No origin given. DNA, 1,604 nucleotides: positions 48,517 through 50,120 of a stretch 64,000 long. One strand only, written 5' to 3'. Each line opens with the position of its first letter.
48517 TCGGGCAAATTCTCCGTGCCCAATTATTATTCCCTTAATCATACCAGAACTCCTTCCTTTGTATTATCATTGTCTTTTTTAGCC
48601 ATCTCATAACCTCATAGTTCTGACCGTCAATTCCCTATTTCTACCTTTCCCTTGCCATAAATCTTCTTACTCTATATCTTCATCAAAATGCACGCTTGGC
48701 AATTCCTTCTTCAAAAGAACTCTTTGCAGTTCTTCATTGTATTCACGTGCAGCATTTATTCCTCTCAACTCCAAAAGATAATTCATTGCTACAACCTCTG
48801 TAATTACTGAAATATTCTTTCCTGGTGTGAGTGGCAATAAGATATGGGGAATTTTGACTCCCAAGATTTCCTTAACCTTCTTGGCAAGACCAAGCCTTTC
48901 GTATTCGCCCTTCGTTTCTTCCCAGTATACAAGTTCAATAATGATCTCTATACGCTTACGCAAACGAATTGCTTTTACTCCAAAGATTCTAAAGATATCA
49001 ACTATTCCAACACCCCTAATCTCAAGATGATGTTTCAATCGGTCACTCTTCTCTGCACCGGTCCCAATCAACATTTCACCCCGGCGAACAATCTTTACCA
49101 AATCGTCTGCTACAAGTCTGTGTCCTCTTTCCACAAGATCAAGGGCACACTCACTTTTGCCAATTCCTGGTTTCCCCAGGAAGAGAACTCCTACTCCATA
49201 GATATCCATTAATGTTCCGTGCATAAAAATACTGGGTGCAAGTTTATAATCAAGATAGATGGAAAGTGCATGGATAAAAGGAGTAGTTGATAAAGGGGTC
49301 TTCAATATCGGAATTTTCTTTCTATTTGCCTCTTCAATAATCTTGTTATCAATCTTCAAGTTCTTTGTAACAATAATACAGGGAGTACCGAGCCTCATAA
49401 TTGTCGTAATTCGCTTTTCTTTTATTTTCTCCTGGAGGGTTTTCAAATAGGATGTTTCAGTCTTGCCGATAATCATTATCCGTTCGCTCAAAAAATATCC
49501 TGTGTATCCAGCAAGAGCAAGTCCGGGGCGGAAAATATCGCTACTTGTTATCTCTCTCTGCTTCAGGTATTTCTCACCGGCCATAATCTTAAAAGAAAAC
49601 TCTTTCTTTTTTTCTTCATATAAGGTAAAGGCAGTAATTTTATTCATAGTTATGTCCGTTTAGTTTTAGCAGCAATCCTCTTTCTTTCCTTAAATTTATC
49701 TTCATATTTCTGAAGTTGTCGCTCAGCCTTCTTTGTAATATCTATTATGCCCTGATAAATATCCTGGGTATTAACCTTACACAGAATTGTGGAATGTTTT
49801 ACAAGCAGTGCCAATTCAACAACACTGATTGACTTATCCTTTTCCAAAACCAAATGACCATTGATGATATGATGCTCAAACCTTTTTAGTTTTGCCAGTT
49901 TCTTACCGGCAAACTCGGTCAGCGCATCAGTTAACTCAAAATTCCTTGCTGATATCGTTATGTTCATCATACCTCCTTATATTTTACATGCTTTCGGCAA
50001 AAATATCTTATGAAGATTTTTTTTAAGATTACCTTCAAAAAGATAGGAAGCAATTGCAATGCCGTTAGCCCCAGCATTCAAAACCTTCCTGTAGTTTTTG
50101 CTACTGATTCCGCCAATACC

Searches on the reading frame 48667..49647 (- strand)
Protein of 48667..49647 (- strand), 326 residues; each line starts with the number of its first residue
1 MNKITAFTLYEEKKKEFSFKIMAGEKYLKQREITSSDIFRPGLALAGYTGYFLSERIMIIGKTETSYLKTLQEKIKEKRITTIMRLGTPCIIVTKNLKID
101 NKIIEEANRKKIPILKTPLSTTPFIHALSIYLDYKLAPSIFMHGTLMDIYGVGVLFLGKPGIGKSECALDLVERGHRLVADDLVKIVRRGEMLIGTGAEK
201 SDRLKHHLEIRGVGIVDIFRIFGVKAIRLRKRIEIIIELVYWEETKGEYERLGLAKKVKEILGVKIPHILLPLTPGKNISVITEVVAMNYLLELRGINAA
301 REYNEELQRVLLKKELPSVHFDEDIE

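Call 9: search_protein_families(library=pfam, proteins=[window:48667-49647:-])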
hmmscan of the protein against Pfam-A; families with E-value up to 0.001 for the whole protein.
window:48667-49647:- (326 aa): 3 families
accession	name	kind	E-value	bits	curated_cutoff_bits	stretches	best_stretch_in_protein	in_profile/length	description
PF07475.17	Hpr_kinase_C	-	3.4e-60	202.9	33.3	1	135-305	2-169/171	HPr Serine kinase C-terminal domain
PF02603.21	Hpr_kinase_N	-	1.5e-36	125.6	24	1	15-132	8-125/125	HPr Serine kinase N terminus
PF07085.17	DRTGG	-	2.4e-06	27.8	25.2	1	47-123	33-97/105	DRTGG domain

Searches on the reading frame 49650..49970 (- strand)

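Call 9: search_protein_families(library=pfam, proteins=[window:49650-49970:-])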
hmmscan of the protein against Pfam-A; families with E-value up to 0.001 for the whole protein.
window:49650-49970:- (106 aa): 1 family
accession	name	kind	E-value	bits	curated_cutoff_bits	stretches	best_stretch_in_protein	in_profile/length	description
PF02482.25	Ribosomal_S30AE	-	5.8e-16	59.4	23.7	1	4-93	1-87/88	Sigma 54 modulation protein / S30EA ribosomal protein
